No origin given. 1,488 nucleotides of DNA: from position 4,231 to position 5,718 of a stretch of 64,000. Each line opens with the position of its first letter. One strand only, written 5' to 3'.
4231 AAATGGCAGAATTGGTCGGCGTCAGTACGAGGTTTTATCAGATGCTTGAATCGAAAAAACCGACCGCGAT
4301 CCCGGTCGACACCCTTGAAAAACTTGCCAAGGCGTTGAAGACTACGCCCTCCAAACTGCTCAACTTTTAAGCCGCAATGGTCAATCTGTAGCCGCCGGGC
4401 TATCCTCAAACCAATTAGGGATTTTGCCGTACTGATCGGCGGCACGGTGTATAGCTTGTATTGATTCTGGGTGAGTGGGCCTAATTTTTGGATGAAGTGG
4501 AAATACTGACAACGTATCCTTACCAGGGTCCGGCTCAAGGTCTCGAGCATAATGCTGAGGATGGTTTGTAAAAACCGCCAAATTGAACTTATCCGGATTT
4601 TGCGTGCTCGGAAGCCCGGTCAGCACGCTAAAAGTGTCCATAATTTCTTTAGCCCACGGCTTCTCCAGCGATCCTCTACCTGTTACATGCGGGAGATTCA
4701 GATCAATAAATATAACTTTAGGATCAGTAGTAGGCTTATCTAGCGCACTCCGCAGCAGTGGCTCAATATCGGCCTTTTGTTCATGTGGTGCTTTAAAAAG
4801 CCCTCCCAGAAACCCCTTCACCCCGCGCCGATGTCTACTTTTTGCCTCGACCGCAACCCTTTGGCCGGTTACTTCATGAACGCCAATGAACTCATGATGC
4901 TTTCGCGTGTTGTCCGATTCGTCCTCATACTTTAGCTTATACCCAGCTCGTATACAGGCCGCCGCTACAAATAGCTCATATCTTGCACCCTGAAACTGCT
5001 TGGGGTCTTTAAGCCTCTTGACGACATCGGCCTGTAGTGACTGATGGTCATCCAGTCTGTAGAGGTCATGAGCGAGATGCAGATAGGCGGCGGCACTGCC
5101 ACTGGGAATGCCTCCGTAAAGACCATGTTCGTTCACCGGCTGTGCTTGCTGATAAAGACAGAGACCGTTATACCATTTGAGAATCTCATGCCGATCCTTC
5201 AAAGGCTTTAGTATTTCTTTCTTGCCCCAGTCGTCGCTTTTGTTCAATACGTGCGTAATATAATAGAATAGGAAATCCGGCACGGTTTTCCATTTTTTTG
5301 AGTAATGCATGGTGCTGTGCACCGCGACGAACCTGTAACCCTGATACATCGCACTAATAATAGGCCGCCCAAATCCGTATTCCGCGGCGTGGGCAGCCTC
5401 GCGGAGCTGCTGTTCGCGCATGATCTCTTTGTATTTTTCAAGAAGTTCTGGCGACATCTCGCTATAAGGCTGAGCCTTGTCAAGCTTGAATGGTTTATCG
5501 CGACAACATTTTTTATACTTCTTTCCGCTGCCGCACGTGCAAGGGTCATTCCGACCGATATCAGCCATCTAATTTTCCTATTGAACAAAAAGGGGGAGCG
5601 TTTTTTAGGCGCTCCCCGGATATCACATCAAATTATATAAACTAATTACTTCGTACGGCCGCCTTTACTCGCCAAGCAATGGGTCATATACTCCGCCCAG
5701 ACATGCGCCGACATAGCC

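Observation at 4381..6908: A two-gene cargo module (420-aa unknown plus 395-aa SEC-C / nuclease-like protein): candidate undescribed defence or toxin system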

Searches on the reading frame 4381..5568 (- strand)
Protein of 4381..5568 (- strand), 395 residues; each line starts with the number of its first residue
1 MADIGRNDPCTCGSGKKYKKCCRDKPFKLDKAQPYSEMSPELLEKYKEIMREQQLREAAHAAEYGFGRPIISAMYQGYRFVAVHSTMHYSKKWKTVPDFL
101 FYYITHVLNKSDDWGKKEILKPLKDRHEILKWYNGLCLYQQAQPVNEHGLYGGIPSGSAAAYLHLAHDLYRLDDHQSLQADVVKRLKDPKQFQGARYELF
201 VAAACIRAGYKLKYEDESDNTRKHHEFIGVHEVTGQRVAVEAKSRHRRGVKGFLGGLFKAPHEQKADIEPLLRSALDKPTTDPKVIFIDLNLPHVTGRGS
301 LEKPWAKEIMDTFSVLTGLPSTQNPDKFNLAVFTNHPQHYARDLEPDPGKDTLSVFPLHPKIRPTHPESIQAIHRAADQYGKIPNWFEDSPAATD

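Call 4: search_protein_families(library=pfam, proteins=[window:4381-5568:-], max_evalue=1)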
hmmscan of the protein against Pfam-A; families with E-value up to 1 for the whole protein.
window:4381-5568:- (395 aa): 3 families
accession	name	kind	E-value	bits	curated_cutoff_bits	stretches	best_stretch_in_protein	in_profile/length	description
PF02810.21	SEC-C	-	4.7e-09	36.4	20.4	1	6-23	1-18/19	SEC-C motif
PF02329.21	HDC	-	0.033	13.8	25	1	170-251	89-167/294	Histidine carboxylase PI chain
PF20306.3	Sp-DndD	-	0.17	12.5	27.2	1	39-64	16-43/51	Small protein found in certain Dnd DNA modification systems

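Call 5: search_protein_families(library=padloc, proteins=[window:4381-5568:-], max_evalue=1)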
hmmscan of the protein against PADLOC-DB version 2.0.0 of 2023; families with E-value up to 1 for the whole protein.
window:4381-5568:- (395 aa): 6 families
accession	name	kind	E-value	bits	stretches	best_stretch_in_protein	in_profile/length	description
PDLC00833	E1-E2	-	1.8e-06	25.6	1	3-32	171-200/222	E1-E2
PDLC04917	PDC-S12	-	4.7e-06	24.6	1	3-23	197-217/218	-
PDLC00872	E2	-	2.9e-05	21.6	1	4-30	168-194/216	E2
PDLC00865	E2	-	7.6e-05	20.2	1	5-30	171-196/219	E2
PDLC00871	E2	-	0.00042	18.1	1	7-54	173-220/241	E2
PDLC00861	E2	-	0.035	11.6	1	8-51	180-222/232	E2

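Call 6: search_protein_families(library=ncbifam, proteins=[window:4381-5568:-], max_evalue=1)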
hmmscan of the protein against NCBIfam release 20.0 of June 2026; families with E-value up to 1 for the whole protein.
window:4381-5568:- (395 aa): 10 families
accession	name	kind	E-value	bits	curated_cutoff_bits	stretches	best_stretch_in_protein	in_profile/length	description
NF004088.0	PRK05590.1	equivalog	2.2e-07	31.4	140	1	3-23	144-164/166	hypothetical protein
NF002592.0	PRK02250.1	equivalog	2.7e-07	30.8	158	1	3-22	147-166/167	hypothetical protein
NF002449.0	PRK01617.1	equivalog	5.8e-07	30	141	1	3-23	133-153/154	hypothetical protein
TIGR04102.1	SWIM_PBPRA1643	hypoth_equivalog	9e-07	29.3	68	1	5-22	90-107/108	PBPRA1643 family SWIM/SEC-C metal-binding motif protein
NF007704.0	PRK10396.1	equivalog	2.1e-06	27.9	149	1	3-22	200-219/221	hypothetical protein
NF001213.0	PRK00183.1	equivalog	2.5e-05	24.4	158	1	3-23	133-153/157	hypothetical protein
NF008970.0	PRK12318.1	equivalog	3e-05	23.4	267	1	4-57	1-50/291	methionyl aminopeptidase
NF003262.0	PRK04233.1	equivalog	0.027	14.6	204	1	6-37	6-35/129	hypothetical protein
NF002486.0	PRK01752.1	equivalog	0.043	13.8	120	1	7-22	138-153/157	YchJ family protein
NF003197.1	PRK04169.1-1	equivalog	0.1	12.3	260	1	82-172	59-155/228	heptaprenylglyceryl phosphate synthase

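Call 9: find_homologous_proteins(query=window:4381-5568:-)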
Query window:4381-5568:- (395 aa): 970 proteins with E <= 0.001 among 6170 candidates; the best 120 are listed.
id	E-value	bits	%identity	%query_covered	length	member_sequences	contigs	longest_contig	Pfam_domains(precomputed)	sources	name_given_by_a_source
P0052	3.8e-276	934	100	100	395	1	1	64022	PF02810.22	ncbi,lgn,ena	-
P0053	2.9e-119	417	54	97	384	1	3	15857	PF02810.22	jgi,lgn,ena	-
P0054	1.8e-117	411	53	98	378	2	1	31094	PF02810.22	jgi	-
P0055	4.7e-116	406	51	98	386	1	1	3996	PF02810.22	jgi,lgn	jgi:hypothetical protein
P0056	7.9e-116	406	51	98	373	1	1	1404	PF02810.22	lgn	-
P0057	1.7e-114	401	51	97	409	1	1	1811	PF02810.22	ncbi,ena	-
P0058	1.9e-114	401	51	97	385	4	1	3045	PF02810.22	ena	-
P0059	1.0e-113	399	51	99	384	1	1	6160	PF02810.22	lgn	-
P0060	4.3e-113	397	50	97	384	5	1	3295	PF02810.22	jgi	-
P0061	1.1e-112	395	49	97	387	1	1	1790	PF02810.22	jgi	jgi:hypothetical protein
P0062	3.0e-112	394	50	98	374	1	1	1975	PF02810.22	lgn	-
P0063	2.1e-110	388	48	97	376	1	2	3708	PF02810.22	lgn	-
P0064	2.4e-110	388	47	98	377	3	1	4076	PF02810.22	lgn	-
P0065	6.5e-110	386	48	98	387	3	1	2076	PF02810.22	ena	-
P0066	3.7e-109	384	50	98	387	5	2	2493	PF02810.22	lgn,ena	-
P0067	5.1e-109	383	48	97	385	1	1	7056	PF02810.22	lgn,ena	-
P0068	5.6e-109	383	47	98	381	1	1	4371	PF02810.22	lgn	-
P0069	3.4e-108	380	47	98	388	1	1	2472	PF02810.22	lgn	-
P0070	3.4e-108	380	49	98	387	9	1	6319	PF02810.22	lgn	-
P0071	3.9e-108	380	48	97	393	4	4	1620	PF02810.22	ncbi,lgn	-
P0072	3.9e-108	380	49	97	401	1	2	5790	PF02810.22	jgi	jgi:uncharacterized protein YchJ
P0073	6.0e-108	380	46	97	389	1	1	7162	PF02810.22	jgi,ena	-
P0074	1.5e-107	378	51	97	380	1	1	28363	PF02810.22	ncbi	-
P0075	3.5e-107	377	48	98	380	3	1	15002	PF02810.22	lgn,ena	-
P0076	3.6e-107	377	50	98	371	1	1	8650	PF02810.22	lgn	-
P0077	6.3e-107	376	47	97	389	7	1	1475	PF02810.22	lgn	-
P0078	7.3e-107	376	48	98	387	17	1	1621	PF02810.22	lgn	-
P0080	1.7e-106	375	49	98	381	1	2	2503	PF02810.22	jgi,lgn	-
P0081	2.9e-106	374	48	99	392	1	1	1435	PF02810.22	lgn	-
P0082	3.1e-106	374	48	97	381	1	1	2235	PF02810.22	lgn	-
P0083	5.8e-106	373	47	98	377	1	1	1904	PF02810.22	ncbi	-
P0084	8.7e-106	373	48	98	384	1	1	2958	PF02810.22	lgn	-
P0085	8.9e-106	372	49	98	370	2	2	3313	PF02810.22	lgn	-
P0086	1.1e-105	372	47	98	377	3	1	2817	PF02810.22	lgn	-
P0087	1.4e-105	372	46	98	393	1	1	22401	PF02810.22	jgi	jgi:SEC-C motif-containing protein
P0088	2.1e-105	371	48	98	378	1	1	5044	PF02810.22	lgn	-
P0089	2.3e-105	371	49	97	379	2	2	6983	PF02810.22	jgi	-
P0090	2.7e-105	371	48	98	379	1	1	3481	PF02810.22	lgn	-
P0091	4.6e-105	370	49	98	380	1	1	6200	PF02810.22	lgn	-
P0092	1.0e-104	369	48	98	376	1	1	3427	PF02810.22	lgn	-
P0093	1.6e-104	368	48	99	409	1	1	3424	PF02810.22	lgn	-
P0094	2.8e-104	368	47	98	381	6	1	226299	PF02810.22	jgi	jgi:hypothetical protein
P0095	3.7e-104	367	47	98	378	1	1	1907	PF02810.22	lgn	-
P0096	6.5e-104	366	46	97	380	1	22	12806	PF02810.22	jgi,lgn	jgi:hypothetical protein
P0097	7.2e-104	366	48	98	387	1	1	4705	PF02810.22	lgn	-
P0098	1.5e-103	365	45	97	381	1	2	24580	PF02810.22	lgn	-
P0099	2.2e-103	365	49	97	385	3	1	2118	PF02810.22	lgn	-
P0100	2.5e-103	364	47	98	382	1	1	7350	PF02810.22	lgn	-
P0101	2.7e-103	364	47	99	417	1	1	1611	PF02810.22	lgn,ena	-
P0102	5.1e-103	363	45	98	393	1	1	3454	PF02810.22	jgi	jgi:hypothetical protein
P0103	9.1e-103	363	48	98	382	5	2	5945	PF02810.22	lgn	-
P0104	1.1e-102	362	48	98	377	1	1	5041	PF02810.22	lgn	-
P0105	2.4e-102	361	46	97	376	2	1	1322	PF02810.22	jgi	jgi:hypothetical protein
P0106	2.8e-102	361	46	97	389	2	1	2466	PF02810.22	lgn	-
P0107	6.2e-102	360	47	97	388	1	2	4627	PF02810.22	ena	-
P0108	7.0e-102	360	48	97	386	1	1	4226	PF02810.22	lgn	-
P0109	7.1e-102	360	48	97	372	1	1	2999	PF02810.22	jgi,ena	jgi:hypothetical protein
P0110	7.5e-102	360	47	97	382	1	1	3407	PF02810.22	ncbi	-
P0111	8.2e-102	359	47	97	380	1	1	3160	PF02810.22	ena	-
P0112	1.2e-101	359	46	98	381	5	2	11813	PF02810.22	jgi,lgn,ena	-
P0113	1.7e-101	358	47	97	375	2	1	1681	PF02810.22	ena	-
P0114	2.5e-101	358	46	98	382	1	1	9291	PF02810.22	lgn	-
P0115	4.4e-101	357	46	97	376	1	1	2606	PF02810.22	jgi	-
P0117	5.2e-101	357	45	98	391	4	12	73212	PF02810.22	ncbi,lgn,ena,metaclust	metaclust:\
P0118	7.3e-101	356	46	98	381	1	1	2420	PF02810.22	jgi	jgi:hypothetical protein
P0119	8.2e-101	356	47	99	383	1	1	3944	PF02810.22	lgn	-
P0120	9.9e-101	356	45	98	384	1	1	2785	PF02810.22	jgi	jgi:hypothetical protein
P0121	1.3e-100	355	46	97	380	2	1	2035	PF02810.22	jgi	-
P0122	1.3e-100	355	47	97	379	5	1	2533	PF02810.22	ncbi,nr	ncbi:MAG: hypothetical protein BWY74_04060 [Firmicutes bacterium ADurb.Bin419]|nr:MAG: hypothetical 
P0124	2.8e-100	354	48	97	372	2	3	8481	PF02810.22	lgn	-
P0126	3.5e-100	354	47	97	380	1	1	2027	PF02810.22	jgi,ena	-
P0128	5.8e-100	353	48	97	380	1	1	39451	PF02810.22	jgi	-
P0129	8.5e-100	353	47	98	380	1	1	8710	PF02810.22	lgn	-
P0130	1.1e-99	352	44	98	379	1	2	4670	PF02810.22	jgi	-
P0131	1.2e-99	352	46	98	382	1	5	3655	PF02810.22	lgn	-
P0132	1.4e-99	352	46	98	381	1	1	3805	PF02810.22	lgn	-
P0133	1.7e-99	352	45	98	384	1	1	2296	PF02810.22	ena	-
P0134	7.6e-99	350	44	98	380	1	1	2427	PF02810.22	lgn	-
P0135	8.1e-99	350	45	97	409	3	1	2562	PF02810.22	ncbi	-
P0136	1.1e-98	349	46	97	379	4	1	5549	PF02810.22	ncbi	-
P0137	1.5e-98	349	44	98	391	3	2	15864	PF02810.22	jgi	-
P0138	2.3e-98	348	46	97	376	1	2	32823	PF02810.22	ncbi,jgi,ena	-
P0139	4.0e-98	347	46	98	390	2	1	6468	PF02810.22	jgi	jgi:uncharacterized protein YchJ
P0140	4.7e-98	347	46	97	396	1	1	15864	PF02810.22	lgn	-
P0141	4.7e-98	347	45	97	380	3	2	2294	PF02810.22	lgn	-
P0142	5.9e-98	347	46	98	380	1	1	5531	PF02810.22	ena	-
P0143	6.9e-98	346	45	97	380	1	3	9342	PF02810.22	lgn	-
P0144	7.8e-98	346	46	98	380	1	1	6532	PF02810.22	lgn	-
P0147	1.8e-97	345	46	97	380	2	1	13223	PF02810.22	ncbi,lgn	-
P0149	2.3e-97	345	46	98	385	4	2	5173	PF02810.22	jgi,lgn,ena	-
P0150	3.3e-97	344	44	97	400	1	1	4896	PF02810.22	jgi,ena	-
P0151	7.1e-97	343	46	98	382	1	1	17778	PF02810.22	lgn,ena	-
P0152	8.2e-97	343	45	97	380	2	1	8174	PF02810.22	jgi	-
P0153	1.8e-96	342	47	93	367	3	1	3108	PF02810.22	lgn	-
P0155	4.3e-96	341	45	97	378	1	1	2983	PF02810.22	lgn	-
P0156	1.4e-95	339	47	97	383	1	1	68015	PF02810.22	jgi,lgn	jgi:hypothetical protein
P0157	2.1e-95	338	47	97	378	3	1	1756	PF02810.22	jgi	-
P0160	1.8e-94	335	45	97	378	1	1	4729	PF02810.22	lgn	-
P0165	6.1e-93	330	46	98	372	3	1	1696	PF02810.22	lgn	-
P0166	1.6e-92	329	45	98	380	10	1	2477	PF02810.22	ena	-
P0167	1.3e-91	326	45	97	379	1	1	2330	PF02810.22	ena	-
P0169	1.8e-91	325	43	98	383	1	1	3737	PF02810.22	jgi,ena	-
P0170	1.9e-91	325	44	97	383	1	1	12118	PF02810.22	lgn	-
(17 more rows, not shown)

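Call 18: find_related_loci(query=A4, collection=genome_contigs, flank=6000)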
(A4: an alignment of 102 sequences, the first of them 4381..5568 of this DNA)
Query A4 (395 aa) in genome_contigs; peptide patterns used: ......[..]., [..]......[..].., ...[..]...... (x = any residue, [..] = any of these).
600 stretches matched a pattern (row limit reached: there are more); 493 encode a relative of the query (tblastn E <= 1e-3); the best 80 are kept; 80 distinct loci.
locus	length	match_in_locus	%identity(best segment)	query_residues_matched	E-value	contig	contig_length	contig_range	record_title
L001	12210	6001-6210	41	4-77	4e-10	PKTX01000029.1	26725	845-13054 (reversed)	MAG: Desulfobulbaceae bacterium isolate BM506 sc_1668, whole genome shotgun sequence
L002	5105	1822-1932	57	4-40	5e-9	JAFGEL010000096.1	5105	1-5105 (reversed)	MAG: Desulfuromonadales bacterium isolate Zod_Metabat.1226 k87_11471832, whole genome shotgun sequence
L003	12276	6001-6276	38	1-73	8e-9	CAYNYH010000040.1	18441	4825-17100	MAG TPA_asm: uncultured Gallionella sp. isolate binchicken_co134_1040 genome assembly, contig: NODE_6414_length_18441_co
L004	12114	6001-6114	63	5-42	2e-8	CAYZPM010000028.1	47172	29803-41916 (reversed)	MAG TPA_asm: uncultured Gallionellaceae bacterium isolate binchicken_co162_43 genome assembly, contig: NODE_1291_length_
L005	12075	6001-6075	80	1-25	4e-8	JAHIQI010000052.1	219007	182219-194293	MAG: Proteobacteria bacterium isolate KR46_Ju.mb.16 KR46_Ju.mb.16_k141_65639, whole genome shotgun sequence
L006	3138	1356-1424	78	5-27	5e-8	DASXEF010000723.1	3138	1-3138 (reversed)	MAG TPA_asm: Kofleriaceae bacterium isolate SMAG_U5105 k141_787108, whole genome shotgun sequence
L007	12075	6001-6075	72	1-25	7e-8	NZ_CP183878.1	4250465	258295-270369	Psychrobacillus sp. BM2 chromosome, complete genome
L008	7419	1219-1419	45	5-67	3e-8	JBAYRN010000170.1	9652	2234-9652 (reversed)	MAG: Vulcanimicrobiota bacterium isolate SO_2016_LW2_44 scaffold15344_LW138R_2016, whole genome shotgun sequence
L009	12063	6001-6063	86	2-22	1e-7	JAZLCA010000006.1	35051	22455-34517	MAG: Eubacteriales bacterium isolate T1900045055_TC20190048.MAGScoT_cleanbin_000006 SGB_4545_k141_2167111, whole genome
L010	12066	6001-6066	86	4-25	1e-7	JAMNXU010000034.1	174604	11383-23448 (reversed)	MAG: Bacillota bacterium isolate Bin_1 Bin_1_scaffold_4, whole genome shotgun sequence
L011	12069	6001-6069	83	4-26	1e-7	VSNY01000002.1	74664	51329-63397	MAG: Lachnospiraceae bacterium isolate SC1140_S46_bin.7 SC1140_S46_SC1140_S46_bin.7_contig_2, whole genome shotgun seque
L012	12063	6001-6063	81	2-22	1e-7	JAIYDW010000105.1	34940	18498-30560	MAG: Verrucomicrobiaceae bacterium isolate H1_MAG_00048 pond_H1_MAG_00048_000000000208, whole genome shotgun sequence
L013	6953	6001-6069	83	3-25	1e-7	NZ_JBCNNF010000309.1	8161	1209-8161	MAG: Inquilinus sp. isolate SMAGNO94 Contig309, whole genome shotgun sequence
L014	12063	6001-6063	86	2-22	2e-7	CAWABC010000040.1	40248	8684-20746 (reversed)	MAG: uncultured Acidobacteriaceae bacterium isolate MFD01299.bin.3.31 genome assembly, contig: contig_15389, whole genom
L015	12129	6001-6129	49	5-51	2e-7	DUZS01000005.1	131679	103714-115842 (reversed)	MAG TPA_asm: Desulfuromonadales bacterium isolate MAG_21600_9_004 Ga0194059_1000010, whole genome shotgun sequence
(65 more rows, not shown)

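Call 24: find_encoding_contigs(protein=P0053, flank=7000, max_places=3)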
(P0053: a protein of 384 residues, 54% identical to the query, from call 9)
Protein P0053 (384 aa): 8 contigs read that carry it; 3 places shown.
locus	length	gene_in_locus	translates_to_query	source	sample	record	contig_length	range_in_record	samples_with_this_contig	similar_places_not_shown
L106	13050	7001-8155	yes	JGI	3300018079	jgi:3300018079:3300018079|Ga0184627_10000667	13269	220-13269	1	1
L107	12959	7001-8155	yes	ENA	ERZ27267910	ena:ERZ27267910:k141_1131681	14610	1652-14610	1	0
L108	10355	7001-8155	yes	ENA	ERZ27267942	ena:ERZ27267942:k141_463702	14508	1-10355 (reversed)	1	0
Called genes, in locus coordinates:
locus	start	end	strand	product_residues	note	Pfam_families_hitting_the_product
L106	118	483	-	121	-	-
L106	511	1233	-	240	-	PF03602:Cons_hypoth95 (weak), PF13489:Methyltransf_23, PF01728:FtsJ (weak), PF05175:MTS, PF06325:PrmA, PF02475:TRM5-TYW2_MTfase, PF13847:Methyltransf_31, PF13649:Methyltransf_25, +4 more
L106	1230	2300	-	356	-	-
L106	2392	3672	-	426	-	-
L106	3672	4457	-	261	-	PF00528:BPD_transp_1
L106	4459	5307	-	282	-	PF00005:ABC_tran, PF13304:AAA_21 (faint)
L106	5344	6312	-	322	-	PF13379:NMT1_2, PF12974:Phosphonate-bd, PF09084:NMT1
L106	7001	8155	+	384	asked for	PF02810:SEC-C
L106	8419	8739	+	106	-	-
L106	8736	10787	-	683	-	PF13175:AAA_15, PF13476:AAA_23 (faint), PF13304:AAA_21 (weak)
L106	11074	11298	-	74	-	-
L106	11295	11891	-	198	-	PF03162:Y_phosphatase2, PF00782:DSPc (weak), PF13350:Y_phosphatase3 (weak)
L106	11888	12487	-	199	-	PF05494:MlaC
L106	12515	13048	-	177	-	?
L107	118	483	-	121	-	-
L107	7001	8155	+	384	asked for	PF02810:SEC-C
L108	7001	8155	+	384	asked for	PF02810:SEC-C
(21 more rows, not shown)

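Call 25: find_encoding_contigs(protein=P0054, flank=7000, max_places=3)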
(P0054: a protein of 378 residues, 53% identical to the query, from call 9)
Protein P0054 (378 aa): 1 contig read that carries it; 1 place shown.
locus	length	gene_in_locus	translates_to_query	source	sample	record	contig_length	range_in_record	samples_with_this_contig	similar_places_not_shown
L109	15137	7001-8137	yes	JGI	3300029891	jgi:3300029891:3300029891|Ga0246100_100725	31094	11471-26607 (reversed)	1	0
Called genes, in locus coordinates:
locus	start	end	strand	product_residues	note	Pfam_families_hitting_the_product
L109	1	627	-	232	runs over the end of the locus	PF01891:CbiM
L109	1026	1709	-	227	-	-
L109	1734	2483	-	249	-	PF00308:Bac_DnaA (weak), PF04851:ResIII (weak), PF01695:IstB_IS21, PF00004:AAA (weak), PF07728:AAA_5 (weak)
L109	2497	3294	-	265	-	PF21984:DnaD_N, PF13730:HTH_36 (faint), PF07261:DnaB_2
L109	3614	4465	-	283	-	PF02811:PHP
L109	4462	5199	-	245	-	PF01520:Amidase_3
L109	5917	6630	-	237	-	PF00702:Hydrolase (weak), PF13419:HAD_2 (weak)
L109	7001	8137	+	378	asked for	PF02810:SEC-C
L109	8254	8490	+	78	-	-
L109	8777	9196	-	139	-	-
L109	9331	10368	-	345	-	PF00890:FAD_binding_2 (weak), PF07992:Pyr_redox_2, PF13450:NAD_binding_8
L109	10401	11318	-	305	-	PF02219:MTHFR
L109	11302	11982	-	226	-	PF12225:DUF5981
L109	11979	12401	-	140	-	PF02662:FlpD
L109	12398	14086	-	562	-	PF00890:FAD_binding_2, PF01134:GIDA (weak), PF01266:DAO (weak), PF07992:Pyr_redox_2, PF12831:FAD_oxidored (weak), PF13450:NAD_binding_8 (weak), PF12838:Fer4_7 (weak), PF13237:Fer4_10 (weak), +3 more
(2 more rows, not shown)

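Call 27: predict_structure(alignment_id=A4)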
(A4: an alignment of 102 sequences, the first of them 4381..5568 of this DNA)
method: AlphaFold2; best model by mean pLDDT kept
length: 395 residues; sequences in the alignment: 102
mean_pLDDT: 90.7   pTM: 0.86
mean pLDDT of the five models: 90.7, 89.7, 89.6, 89.4, 89.2
residues with pLDDT >= 90: 295; 70-90: 77; 50-70: 13; < 50: 10
segments of 3 or more residues with pLDDT < 50: 26-29, 393-395
pLDDT, mean of each block of 10 residues (from residue 1): 77 83 58 61 92 92 89 95 95 95 96 95 97 97 89 93 98 94 96 97 97 88 92 98 93 82 89 96 98 88 93 92 95 96 95 97 98 97 88 47
secondary structure, 60 per line:
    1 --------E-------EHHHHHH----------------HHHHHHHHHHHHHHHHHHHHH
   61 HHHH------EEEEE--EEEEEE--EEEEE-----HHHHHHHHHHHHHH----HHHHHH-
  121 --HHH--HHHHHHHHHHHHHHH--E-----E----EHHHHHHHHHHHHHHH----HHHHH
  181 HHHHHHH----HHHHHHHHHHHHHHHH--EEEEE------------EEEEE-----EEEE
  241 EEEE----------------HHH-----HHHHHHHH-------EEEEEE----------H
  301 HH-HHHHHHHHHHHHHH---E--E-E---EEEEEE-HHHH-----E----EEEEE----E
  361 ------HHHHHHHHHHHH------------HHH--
elements in order: H18-23 H40-64 E71-75 E78-83 E86-90 H96-109 H114-119 H128-142 H157-171 H176-187 H192-207 E210-214 E227-231 E237-244 H269-276 E284-289 H304-317 E330-335 H337-340 E351-355 H367-378

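Call 33: find_encoding_contigs(protein=P0117, flank=6000, max_places=4)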
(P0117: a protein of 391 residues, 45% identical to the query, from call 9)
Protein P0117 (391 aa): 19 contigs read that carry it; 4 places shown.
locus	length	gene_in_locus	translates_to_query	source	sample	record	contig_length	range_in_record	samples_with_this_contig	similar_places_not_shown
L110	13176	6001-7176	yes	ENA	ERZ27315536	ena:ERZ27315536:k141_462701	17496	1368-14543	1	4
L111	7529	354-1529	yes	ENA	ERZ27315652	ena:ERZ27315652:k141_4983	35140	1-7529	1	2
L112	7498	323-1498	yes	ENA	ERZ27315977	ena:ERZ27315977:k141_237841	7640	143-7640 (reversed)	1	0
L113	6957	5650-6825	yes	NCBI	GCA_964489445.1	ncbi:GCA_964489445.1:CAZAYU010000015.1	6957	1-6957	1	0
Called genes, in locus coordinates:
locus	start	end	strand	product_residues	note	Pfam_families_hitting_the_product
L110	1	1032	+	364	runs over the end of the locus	PF19749:DUF6236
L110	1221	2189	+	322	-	PF21941:SMEK_N, PF20279:CTD12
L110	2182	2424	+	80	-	PF20293:MC6 (weak), PF20295:MC8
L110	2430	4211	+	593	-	PF10088:DUF2326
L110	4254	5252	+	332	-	-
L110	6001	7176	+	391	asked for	PF02810:SEC-C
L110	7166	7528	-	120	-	-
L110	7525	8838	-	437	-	PF00239:Resolvase, PF07508:Recombinase, PF13408:Zn_ribbon_recom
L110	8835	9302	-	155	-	PF11149:DUF2924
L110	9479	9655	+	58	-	PF12728:HTH_17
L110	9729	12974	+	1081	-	PF00176:SNF2-rel_dom, PF00270:DEAD (faint), PF04851:ResIII, PF00271:Helicase_C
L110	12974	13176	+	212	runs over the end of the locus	PF14335:DUF4391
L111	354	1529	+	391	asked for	PF02810:SEC-C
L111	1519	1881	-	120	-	-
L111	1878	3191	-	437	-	PF00239:Resolvase, PF07508:Recombinase, PF13408:Zn_ribbon_recom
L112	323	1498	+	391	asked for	PF02810:SEC-C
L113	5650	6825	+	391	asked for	PF02810:SEC-C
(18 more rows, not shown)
